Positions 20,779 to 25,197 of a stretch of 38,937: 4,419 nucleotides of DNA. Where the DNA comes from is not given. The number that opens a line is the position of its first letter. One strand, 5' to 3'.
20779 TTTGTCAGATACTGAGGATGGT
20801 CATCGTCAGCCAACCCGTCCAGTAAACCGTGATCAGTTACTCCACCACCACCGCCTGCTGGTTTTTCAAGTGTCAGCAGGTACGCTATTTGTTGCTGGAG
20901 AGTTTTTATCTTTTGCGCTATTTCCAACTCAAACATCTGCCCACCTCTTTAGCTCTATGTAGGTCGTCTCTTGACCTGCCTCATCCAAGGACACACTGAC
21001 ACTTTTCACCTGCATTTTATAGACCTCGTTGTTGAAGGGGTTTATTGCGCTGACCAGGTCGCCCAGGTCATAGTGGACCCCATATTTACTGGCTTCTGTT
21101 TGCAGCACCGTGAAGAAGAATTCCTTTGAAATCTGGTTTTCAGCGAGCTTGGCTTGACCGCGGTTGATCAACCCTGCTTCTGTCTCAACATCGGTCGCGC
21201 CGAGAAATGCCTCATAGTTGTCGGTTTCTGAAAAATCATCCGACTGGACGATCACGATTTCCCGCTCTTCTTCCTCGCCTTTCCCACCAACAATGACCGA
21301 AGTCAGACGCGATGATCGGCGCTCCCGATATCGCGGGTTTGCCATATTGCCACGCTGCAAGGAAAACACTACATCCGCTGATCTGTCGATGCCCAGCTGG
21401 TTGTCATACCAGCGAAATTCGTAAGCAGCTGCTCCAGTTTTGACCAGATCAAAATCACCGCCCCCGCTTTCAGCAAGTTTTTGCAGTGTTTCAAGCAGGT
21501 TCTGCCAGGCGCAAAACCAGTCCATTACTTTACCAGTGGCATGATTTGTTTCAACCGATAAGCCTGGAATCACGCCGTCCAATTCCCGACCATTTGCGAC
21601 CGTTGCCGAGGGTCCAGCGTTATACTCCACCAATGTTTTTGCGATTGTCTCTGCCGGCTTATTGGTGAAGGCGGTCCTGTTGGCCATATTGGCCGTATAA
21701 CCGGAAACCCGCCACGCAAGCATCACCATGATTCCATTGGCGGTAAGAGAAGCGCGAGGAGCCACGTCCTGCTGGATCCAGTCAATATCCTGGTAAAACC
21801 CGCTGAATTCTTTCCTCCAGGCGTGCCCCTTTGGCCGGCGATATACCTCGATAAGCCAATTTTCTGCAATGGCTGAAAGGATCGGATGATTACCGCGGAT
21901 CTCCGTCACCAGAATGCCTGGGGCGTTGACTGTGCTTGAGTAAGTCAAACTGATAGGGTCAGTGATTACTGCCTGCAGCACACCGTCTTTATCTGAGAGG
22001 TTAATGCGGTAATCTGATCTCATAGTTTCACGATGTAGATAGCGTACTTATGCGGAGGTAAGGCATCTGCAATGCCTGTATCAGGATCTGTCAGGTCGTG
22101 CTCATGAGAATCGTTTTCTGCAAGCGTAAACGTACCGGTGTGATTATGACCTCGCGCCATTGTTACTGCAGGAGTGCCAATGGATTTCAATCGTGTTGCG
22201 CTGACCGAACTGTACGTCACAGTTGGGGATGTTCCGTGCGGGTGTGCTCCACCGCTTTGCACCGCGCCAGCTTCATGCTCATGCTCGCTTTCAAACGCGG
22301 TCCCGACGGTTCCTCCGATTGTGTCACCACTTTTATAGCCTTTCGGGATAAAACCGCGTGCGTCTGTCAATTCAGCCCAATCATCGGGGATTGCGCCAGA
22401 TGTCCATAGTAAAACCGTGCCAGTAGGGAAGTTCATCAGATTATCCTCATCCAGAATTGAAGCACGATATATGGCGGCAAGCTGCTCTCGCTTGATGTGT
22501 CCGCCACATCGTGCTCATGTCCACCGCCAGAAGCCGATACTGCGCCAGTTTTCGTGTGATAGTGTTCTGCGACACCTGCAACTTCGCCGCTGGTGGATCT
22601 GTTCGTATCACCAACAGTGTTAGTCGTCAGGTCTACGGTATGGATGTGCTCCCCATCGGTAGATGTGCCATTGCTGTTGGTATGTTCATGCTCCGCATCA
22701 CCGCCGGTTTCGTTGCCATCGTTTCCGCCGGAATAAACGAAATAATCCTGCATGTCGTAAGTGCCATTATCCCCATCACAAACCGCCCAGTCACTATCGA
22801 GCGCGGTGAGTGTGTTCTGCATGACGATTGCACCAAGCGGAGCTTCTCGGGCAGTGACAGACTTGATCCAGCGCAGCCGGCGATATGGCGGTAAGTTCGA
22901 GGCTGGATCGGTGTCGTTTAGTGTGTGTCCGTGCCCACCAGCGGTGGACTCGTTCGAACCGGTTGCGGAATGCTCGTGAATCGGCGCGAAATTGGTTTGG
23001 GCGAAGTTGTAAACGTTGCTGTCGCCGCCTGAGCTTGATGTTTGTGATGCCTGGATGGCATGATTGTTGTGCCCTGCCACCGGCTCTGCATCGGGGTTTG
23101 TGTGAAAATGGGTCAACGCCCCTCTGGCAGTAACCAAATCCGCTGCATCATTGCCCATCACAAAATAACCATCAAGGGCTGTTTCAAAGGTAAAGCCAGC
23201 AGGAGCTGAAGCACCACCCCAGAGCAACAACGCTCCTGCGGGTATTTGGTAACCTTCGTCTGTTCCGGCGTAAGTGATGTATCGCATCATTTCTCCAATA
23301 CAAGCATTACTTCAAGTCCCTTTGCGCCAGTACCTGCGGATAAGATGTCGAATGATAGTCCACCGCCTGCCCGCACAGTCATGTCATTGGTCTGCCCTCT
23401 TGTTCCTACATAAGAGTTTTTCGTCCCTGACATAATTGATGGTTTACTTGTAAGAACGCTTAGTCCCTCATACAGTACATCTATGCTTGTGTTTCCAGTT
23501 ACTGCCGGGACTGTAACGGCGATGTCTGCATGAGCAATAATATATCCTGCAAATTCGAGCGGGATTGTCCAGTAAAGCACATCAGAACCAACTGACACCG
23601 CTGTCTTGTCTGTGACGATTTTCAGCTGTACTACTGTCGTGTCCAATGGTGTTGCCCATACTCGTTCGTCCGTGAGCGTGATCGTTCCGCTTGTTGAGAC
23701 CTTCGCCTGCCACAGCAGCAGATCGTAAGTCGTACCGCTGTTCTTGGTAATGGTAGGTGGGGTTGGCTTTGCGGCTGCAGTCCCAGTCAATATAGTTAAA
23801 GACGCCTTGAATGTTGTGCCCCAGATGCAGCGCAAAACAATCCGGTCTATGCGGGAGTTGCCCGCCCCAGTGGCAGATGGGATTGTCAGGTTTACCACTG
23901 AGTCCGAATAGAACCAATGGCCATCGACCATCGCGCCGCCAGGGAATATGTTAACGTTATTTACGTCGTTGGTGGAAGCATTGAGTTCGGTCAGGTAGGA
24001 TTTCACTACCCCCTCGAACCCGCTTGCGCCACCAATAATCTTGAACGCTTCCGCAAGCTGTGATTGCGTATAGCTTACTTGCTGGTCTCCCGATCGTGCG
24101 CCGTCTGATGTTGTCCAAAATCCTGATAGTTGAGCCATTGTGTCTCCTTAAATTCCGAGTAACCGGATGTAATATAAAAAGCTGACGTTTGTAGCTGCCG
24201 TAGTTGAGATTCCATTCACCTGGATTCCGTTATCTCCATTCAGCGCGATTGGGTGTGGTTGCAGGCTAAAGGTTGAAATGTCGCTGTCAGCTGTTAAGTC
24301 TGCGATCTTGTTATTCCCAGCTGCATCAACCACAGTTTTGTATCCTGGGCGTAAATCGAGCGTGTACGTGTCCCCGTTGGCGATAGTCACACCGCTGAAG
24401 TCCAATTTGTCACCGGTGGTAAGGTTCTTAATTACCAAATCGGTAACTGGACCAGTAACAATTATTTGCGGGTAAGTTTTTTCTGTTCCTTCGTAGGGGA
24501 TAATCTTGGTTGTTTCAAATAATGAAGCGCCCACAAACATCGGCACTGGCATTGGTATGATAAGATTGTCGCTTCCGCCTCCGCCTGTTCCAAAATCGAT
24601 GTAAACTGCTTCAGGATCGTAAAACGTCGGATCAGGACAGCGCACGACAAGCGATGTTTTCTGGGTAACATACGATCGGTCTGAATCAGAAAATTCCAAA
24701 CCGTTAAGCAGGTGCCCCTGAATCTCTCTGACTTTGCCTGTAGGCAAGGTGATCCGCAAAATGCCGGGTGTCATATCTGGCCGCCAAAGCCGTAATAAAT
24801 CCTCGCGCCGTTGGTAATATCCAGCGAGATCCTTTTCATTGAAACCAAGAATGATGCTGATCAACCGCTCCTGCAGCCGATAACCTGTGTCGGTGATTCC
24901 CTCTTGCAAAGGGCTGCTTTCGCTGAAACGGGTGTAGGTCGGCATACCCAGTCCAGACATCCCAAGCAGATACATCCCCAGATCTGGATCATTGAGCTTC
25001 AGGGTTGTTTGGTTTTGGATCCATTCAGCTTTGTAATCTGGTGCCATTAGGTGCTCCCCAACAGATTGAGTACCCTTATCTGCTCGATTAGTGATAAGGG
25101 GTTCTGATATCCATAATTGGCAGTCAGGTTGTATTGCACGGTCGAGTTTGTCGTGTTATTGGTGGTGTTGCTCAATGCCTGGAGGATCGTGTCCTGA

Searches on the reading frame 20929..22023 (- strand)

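Call 35: search_protein_families(library=pfam, proteins=[window:20929-22023:-], max_evalue=0.001)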
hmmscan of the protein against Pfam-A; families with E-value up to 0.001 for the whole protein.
window:20929-22023:- (364 aa): 1 family
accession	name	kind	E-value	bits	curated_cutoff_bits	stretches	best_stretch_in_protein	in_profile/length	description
PF14594.13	Sipho_Gp37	-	9.4e-38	130.6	26.2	1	7-352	2-363/370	Siphovirus ReqiPepy6 Gp37-like protein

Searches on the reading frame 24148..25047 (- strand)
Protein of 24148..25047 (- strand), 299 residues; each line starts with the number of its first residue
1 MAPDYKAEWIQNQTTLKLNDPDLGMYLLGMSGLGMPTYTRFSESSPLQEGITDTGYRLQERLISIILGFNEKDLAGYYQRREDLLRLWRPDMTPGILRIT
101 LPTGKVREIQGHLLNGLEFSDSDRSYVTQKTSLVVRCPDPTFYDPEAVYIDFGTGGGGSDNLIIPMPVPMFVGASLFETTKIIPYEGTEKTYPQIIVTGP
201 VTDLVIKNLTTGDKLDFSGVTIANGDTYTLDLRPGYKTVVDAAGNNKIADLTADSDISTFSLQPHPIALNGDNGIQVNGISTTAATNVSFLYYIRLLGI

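Call 35: search_protein_families(library=pfam, proteins=[window:24148-25047:-], max_evalue=0.001)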
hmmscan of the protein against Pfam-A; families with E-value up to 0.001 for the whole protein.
window:24148-25047:- (299 aa): 1 family
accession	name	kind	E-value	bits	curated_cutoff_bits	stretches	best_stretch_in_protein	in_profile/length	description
PF05709.17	Sipho_tail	-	8e-06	26.5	24.2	1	43-99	30-85/118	Phage tail protein RIFT-related domain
